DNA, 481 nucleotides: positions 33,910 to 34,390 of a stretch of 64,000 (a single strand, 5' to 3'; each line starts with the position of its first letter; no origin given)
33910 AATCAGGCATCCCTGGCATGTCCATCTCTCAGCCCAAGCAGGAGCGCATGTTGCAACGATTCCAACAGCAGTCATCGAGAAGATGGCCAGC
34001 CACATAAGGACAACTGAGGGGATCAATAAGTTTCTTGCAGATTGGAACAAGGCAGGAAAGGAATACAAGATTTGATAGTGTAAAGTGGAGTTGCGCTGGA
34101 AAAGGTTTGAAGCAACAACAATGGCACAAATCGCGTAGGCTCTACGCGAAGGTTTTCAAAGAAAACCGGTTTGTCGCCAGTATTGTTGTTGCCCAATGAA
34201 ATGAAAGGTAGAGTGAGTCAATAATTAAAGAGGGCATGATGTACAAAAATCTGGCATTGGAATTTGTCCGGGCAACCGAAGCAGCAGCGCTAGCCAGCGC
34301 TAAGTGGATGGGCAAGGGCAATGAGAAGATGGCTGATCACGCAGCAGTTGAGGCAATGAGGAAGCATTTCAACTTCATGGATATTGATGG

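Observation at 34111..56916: Family of about 80-90-nt double-hairpin palindromic elements in intergenic spacers (copies at 34111..34192, 38367..38452 and 56837..56916; a weaker fourth at 9221..9300)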

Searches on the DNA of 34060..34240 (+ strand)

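Call 15: build_rna_model(alignment_id=A2, structure=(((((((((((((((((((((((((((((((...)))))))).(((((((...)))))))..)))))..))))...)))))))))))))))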
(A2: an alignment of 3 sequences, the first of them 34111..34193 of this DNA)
Model R1 built from alignment A2 (3 sequences, 90 columns); structure: as given.
model positions 85; base pairs 35; branch points 1; effective number of sequences 0.99; information 0.669 bits per position. Calibrated on 0.2 Mb of random sequence (short: E-values are rough).
structure used (alignment columns):
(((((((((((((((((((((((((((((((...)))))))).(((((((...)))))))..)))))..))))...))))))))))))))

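Call 16: search_with_rna_model(model_id=R1, source=window, filters=off, max_evalue=10, show_alignments=6)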
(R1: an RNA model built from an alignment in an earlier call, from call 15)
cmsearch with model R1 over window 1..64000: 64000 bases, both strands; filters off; matches with E-value up to 10: 18.
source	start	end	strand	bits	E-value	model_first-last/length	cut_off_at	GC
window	56834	56919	+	100.4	2.7e-23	1-85/85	no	0.53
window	38368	38451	+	93.9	1.2e-21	1-85/85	no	0.54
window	34110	34194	+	93.8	1.3e-21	1-85/85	no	0.47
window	56834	56919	-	31.6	1.4e-05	1-85/85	no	0.53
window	38368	38451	-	29.8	4e-05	1-85/85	no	0.54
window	34113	34191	-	29.4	5.2e-05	1-85/85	no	0.46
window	40887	40913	-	15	0.26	1-85/85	no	0.37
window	40887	40913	+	12.9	0.88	1-85/85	no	0.37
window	42929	43009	+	12.1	1.5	1-85/85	no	0.32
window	49754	49803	-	11.2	2.4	1-85/85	no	0.34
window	31895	31918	+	10.1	4.6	1-85/85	no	0.62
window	18778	18852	+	9.7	6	1-85/85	no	0.43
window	9624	9724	+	9.5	6.9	1-85/85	no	0.51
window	63943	63984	+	9.4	7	1-85/85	no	0.31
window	53367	53412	-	9.2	8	1-85/85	no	0.26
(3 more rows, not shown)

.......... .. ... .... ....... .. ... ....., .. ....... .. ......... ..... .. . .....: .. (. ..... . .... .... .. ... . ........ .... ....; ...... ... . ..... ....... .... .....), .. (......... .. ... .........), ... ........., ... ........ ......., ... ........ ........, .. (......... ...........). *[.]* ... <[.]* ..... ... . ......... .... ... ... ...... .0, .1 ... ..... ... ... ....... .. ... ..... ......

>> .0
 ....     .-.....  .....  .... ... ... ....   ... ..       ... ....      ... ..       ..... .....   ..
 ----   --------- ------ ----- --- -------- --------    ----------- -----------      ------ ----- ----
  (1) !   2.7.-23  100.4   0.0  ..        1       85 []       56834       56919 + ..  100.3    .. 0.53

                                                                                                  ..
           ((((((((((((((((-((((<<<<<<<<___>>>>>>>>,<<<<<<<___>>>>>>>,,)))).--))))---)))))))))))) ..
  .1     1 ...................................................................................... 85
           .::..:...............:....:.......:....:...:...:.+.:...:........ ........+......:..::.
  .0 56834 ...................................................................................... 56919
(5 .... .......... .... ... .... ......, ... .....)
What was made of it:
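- Checked: All three are on the + strand: 94-100 bits on + against 29-32 bits on - (call 16), and every extra base is on the 3' arm.
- The + strand scores 94-100 bits and the - strand 29-32 bits (call 16). The strand asymmetry is conserved (call 16).
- Tried and rejected: Both are on the + strand (call 16).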

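Call 20: search_with_rna_model(model_id=R1, sources=[L001, L002, L003, L004], max_evalue=1, show_alignments=6)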
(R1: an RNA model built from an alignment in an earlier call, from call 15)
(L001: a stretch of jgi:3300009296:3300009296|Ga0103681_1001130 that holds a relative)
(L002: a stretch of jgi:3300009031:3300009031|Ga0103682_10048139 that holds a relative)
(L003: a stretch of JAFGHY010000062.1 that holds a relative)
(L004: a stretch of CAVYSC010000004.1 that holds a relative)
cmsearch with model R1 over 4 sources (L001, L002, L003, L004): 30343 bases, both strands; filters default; matches with E-value up to 1: 5.
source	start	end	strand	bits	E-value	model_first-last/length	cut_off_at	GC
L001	9875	9959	+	93.8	6.1e-22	1-85/85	no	0.47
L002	1283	1367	+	93.8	6.1e-22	1-85/85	no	0.47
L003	4971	5056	-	57.2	1.7e-12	1-85/85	no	0.47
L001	9878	9956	-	29.4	2.5e-05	1-85/85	no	0.46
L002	1286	1364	-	29.4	2.5e-05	1-85/85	no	0.46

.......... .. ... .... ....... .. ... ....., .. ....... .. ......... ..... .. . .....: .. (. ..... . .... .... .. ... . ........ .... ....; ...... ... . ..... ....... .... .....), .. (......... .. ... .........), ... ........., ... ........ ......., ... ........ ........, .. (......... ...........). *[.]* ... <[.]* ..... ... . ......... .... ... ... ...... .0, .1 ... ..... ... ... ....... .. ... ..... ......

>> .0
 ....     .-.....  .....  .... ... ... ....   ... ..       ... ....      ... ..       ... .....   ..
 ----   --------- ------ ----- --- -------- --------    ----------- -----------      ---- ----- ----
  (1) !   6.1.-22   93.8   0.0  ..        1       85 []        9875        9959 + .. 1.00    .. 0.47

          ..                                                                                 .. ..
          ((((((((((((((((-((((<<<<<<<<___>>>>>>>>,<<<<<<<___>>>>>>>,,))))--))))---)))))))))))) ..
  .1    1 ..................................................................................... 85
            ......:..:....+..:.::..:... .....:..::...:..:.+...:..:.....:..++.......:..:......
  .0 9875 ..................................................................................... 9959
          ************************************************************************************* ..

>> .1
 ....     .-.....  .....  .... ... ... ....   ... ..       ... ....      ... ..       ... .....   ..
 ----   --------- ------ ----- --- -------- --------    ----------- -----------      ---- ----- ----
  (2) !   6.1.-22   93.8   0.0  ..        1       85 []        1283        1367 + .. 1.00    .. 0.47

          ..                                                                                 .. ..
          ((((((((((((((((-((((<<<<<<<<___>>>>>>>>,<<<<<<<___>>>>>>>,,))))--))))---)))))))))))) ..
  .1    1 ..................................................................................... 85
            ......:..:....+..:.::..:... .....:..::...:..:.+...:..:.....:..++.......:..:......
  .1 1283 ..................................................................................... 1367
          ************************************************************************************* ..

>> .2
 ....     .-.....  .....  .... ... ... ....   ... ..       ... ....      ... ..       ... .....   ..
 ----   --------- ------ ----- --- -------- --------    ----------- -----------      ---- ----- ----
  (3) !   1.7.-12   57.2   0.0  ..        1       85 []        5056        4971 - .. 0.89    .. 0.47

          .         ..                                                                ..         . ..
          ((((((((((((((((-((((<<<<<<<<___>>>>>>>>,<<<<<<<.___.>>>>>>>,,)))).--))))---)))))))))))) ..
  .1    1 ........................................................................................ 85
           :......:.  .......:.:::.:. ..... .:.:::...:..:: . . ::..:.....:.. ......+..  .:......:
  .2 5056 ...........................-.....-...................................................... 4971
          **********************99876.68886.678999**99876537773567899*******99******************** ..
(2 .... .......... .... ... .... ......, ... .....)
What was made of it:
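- The L003 copy has the same layout (call 20). Copies are dispersed in intergenic DNA of two lineages (calls 16, 20). Template switching should also erase the bulges and the one-sided loop, yet these are conserved in position and strand in all four copies (calls 16, 20).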

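Call 25: search_with_rna_model(model_id=R1, sources=[L005, L006, L007, L008, L009, L010, L011], max_evalue=1, show_alignments=8)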
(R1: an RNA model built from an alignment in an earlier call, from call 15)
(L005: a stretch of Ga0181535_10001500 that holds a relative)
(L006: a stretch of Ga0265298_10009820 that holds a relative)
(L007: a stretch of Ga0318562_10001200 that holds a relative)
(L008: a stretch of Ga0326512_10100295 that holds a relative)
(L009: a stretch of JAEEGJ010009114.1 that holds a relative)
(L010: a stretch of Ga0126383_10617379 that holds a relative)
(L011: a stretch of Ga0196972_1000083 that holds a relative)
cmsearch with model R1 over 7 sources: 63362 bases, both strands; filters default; matches with E-value up to 1: 3.
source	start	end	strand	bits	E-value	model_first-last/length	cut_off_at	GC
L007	3720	3803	+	17.4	0.061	1-85/85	no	0.73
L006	3840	3901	+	13.1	0.77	1-85/85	no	0.56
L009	5995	6056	-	13.1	0.77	1-85/85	no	0.56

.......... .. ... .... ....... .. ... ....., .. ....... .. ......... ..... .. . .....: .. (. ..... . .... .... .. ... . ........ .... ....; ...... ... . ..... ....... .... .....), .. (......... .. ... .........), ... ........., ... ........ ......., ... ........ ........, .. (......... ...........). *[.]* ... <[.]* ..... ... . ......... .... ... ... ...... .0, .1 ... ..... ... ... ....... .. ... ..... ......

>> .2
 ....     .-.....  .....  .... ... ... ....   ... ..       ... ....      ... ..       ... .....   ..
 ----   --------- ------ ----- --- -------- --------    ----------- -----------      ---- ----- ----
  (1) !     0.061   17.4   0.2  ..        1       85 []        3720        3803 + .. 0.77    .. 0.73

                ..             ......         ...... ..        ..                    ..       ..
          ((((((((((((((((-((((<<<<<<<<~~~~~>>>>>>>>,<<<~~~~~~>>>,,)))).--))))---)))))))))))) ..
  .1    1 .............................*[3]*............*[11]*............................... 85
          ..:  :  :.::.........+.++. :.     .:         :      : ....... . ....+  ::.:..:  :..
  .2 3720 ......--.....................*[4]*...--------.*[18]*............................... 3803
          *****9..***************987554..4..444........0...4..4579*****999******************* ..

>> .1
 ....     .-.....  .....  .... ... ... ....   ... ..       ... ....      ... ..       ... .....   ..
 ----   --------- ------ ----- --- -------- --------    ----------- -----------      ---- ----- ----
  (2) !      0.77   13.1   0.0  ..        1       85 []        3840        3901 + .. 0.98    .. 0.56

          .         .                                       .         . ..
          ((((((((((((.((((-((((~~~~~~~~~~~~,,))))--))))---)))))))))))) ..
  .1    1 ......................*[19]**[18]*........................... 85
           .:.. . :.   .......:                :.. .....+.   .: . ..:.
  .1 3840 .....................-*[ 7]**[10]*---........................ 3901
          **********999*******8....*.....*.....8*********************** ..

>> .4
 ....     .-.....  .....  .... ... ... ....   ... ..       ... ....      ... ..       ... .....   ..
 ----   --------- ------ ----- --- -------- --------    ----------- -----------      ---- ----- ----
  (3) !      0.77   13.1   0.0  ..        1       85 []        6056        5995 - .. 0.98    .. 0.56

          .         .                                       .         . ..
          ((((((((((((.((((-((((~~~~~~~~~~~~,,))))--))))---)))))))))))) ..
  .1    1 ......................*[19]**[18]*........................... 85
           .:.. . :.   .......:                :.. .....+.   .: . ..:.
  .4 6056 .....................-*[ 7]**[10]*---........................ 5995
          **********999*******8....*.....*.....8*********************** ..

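Call 31: search_with_rna_model(model_id=R1, source=L003, filters=off, max_evalue=10, show_alignments=5)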
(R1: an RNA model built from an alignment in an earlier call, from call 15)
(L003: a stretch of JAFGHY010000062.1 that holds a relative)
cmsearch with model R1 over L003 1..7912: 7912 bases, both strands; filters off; matches with E-value up to 10: 14.
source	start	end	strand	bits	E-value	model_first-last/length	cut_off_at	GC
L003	4971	5056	-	57.2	4.4e-13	1-85/85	no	0.47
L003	4974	5053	+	13.9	0.06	1-85/85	no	0.44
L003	5622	5684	-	8.7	1.4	1-85/85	no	0.52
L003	3912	4012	+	8.6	1.4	1-85/85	no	0.5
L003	6300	6316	-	8.4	1.6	1-85/85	no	0.53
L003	2642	2677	-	7.7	2.5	1-85/85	no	0.17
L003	3969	3989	-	7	3.7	1-85/85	no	0.52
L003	1111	1146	+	6.7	4.4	22-59/85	no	0.42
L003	2642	2677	+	6.3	5.5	1-85/85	no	0.17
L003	353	385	-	6.2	6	1-85/85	no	0.21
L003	6300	6316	+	6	6.8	1-85/85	no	0.53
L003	353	385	+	5.6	8.7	1-85/85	no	0.21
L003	7797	7882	+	5.4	9.5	1-85/85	no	0.44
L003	7797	7882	-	5.3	10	1-85/85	no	0.44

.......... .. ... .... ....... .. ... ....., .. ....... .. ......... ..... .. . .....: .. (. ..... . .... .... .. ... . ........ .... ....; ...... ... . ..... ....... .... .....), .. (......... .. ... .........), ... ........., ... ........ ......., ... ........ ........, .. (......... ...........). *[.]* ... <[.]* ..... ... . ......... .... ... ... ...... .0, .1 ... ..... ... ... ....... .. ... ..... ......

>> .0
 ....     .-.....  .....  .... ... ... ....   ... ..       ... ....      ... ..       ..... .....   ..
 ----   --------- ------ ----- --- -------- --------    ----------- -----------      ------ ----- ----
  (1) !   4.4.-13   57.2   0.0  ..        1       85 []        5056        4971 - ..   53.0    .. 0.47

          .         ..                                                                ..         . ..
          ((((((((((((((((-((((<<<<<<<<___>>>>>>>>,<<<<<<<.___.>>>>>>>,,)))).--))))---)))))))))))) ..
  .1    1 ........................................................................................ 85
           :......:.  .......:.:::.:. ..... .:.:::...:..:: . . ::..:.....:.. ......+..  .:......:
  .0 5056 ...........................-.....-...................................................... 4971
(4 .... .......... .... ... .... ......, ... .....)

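Call 39: search_with_rna_model(model_id=R1, sources=[L012, L013, L014, L015, L016, L017, L018, L019, L020], max_evalue=1, show_alignments=4)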
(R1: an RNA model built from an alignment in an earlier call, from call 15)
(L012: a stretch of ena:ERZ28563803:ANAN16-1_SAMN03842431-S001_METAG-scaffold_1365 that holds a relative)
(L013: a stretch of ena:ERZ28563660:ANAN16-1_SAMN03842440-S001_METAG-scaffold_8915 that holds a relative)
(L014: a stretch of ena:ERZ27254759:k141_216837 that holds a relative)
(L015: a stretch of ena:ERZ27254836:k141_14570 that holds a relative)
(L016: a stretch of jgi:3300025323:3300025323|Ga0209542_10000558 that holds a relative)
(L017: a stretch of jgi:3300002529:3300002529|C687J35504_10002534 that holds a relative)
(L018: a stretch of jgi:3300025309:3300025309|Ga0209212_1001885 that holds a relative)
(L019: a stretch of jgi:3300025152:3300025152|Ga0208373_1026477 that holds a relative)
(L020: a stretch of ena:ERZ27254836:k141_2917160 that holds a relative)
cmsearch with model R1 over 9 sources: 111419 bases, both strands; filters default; matches with E-value up to 1: 2.
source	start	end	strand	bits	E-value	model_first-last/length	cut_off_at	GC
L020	124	208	+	93.8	2.2e-21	1-85/85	no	0.47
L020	127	205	-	29.4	9e-05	1-85/85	no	0.46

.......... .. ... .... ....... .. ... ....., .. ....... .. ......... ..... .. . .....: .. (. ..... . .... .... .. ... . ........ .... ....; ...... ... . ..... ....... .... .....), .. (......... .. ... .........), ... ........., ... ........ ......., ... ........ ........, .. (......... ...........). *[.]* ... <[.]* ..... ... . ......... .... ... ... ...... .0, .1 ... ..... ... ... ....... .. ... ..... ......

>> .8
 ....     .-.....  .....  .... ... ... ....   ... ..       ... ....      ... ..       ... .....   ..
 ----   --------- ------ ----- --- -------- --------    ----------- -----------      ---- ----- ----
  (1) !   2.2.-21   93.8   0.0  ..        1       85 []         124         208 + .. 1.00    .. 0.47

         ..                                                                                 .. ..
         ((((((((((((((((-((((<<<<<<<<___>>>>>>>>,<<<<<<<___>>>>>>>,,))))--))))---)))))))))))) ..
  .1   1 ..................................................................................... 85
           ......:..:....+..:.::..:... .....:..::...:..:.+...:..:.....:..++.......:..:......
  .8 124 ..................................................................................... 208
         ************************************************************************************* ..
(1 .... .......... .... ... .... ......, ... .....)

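Call 41: search_with_rna_model(model_id=R1, sources=[L021, L022, L023, L024, L025, L026, L027, L028, L029, L030], max_evalue=1, show_alignments=0)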
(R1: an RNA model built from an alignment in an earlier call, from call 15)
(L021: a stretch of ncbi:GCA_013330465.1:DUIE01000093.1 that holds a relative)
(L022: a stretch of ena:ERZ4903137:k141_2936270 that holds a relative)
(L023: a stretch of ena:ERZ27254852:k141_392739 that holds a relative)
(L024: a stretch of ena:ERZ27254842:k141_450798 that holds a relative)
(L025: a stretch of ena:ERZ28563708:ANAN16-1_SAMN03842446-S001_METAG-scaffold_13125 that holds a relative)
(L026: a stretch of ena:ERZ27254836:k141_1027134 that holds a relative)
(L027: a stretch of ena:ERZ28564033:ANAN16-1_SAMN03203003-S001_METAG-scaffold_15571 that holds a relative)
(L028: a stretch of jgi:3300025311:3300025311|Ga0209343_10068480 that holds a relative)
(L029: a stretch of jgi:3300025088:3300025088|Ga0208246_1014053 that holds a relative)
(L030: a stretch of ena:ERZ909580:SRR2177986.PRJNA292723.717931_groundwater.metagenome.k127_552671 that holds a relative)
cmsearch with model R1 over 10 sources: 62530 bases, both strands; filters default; matches with E-value up to 1: 16.
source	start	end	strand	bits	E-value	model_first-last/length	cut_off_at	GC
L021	8189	8272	-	93.9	1.2e-21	1-85/85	no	0.54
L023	2000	2083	-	93.9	1.2e-21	1-85/85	no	0.54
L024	1242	1325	-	93.9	1.2e-21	1-85/85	no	0.54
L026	1103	1186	-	93.9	1.2e-21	1-85/85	no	0.54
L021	12446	12530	-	93.8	1.2e-21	1-85/85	no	0.47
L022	3525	3609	-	93.8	1.2e-21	1-85/85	no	0.47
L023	6257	6341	-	93.8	1.2e-21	1-85/85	no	0.47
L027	2575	2659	-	93.8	1.2e-21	1-85/85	no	0.47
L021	8189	8272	+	29.8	3.9e-05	1-85/85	no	0.54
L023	2000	2083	+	29.8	3.9e-05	1-85/85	no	0.54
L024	1242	1325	+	29.8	3.9e-05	1-85/85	no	0.54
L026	1103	1186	+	29.8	3.9e-05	1-85/85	no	0.54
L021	12449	12527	+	29.4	5.1e-05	1-85/85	no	0.46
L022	3528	3606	+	29.4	5.1e-05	1-85/85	no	0.46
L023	6260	6338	+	29.4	5.1e-05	1-85/85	no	0.46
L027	2578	2656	+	29.4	5.1e-05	1-85/85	no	0.46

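Call 46: search_with_rna_model(model_id=R1, sources=[L031, L032, L034, L036, L037, L038, L039, L040], max_evalue=1, show_alignments=0)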
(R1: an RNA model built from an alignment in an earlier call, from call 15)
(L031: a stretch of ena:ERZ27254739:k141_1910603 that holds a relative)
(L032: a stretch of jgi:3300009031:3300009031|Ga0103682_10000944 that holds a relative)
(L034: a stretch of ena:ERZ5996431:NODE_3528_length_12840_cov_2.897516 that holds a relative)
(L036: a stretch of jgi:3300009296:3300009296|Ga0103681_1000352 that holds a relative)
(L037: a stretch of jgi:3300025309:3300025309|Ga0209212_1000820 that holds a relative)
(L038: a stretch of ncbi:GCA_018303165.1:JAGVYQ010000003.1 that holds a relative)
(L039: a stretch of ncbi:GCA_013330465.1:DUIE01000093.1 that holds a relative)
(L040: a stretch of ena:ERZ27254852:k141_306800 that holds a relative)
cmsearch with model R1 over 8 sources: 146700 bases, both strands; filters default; matches with E-value up to 1: 10.
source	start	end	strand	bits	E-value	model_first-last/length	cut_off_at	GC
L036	16239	16324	-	100.4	6.1e-23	1-85/85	no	0.53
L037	14431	14516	-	100.4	6.1e-23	1-85/85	no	0.53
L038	14318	14403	-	100.4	6.1e-23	1-85/85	no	0.53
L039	14083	14168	-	100.4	6.1e-23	1-85/85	no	0.53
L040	14343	14428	-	100.4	6.1e-23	1-85/85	no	0.53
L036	16239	16324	+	31.6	3.2e-05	1-85/85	no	0.53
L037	14431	14516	+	31.6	3.2e-05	1-85/85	no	0.53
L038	14318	14403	+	31.6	3.2e-05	1-85/85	no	0.53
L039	14083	14168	+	31.6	3.2e-05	1-85/85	no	0.53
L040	14343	14428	+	31.6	3.2e-05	1-85/85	no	0.53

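Call 51: search_rna_families(source=window, start=34060, end=34240, threshold=evalue, max_evalue=10)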
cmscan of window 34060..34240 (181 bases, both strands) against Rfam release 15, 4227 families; matches with E-value up to 10: 0.
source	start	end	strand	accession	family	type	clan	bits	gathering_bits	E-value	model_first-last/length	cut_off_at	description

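Call 55: search_with_rna_model(model_id=R1, sources=[window, L003], max_evalue=1e-8, make_alignment=true)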
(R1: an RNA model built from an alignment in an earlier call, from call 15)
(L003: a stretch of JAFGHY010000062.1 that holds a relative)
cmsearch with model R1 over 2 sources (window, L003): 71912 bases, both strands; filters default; matches with E-value up to 1e-8: 4.
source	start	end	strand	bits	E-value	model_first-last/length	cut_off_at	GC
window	56834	56919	+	100.4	3e-23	1-85/85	no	0.53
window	38368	38451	+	93.9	1.4e-21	1-85/85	no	0.54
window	34110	34194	+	93.8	1.4e-21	1-85/85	no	0.47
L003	4971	5056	-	57.2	4e-12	1-85/85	no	0.47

Alignment A3: 4 matches aligned to the model, 88 columns, each read 5' to 3' on its own strand. Consensus structure (alignment columns), stored with it:
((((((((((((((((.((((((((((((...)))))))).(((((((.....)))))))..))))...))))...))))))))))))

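Call 79: search_with_rna_model(model_id=R1, sources=[L041, L042, L043, L060, L061], max_evalue=5)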
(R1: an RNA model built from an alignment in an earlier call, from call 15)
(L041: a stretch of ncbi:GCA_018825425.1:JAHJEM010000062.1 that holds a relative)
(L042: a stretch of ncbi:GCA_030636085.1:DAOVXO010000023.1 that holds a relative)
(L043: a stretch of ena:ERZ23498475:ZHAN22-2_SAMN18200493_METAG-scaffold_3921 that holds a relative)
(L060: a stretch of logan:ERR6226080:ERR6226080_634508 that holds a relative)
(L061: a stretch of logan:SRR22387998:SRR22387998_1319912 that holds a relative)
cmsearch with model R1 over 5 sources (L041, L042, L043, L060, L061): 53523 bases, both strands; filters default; matches with E-value up to 5: 0.
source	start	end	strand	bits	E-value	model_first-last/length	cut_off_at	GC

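Call 83: build_rna_model(alignment_id=A3)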
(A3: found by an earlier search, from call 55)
Model R2 built from alignment A3 (4 sequences, 88 columns); structure: stored with the alignment.
model positions 85; base pairs 35; branch points 1; effective number of sequences 1.07; information 0.669 bits per position. Calibrated on 0.2 Mb of random sequence (short: E-values are rough).
structure used (alignment columns):
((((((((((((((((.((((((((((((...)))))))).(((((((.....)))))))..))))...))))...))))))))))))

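Call 84: search_with_rna_model(model_id=R2, sources=[window, L031, L036, L003, L012, L041, L042], max_evalue=10)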
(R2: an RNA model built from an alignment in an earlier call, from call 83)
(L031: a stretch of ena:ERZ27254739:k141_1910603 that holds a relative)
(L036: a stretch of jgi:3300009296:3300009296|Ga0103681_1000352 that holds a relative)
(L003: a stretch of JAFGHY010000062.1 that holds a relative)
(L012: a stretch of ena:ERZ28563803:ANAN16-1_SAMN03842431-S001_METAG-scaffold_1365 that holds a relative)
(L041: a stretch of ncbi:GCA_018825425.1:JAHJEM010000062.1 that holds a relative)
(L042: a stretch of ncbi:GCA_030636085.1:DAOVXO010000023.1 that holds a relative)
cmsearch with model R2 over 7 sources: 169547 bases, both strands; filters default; matches with E-value up to 10: 9.
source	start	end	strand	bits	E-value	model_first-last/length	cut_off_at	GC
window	56834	56919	+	100.2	2.4e-26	1-85/85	no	0.53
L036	16239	16324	-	100.2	2.4e-26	1-85/85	no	0.53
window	34110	34194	+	96.3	3.3e-25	1-85/85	no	0.47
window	38368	38451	+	93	3e-24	1-85/85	no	0.54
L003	4971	5056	-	76.9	1.7e-19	1-85/85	no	0.47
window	34110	34194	-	29.4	1.7e-05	1-85/85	no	0.47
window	38368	38451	-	29.4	1.7e-05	1-85/85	no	0.54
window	56834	56919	-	29.2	1.9e-05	1-85/85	no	0.53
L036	16239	16324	+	29.2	1.9e-05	1-85/85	no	0.53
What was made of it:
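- There are no orthologous copies in relatives (calls 39, 79, 84).
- Tried and rejected: None of these relatives carries a copy (calls 39, 79, 84).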
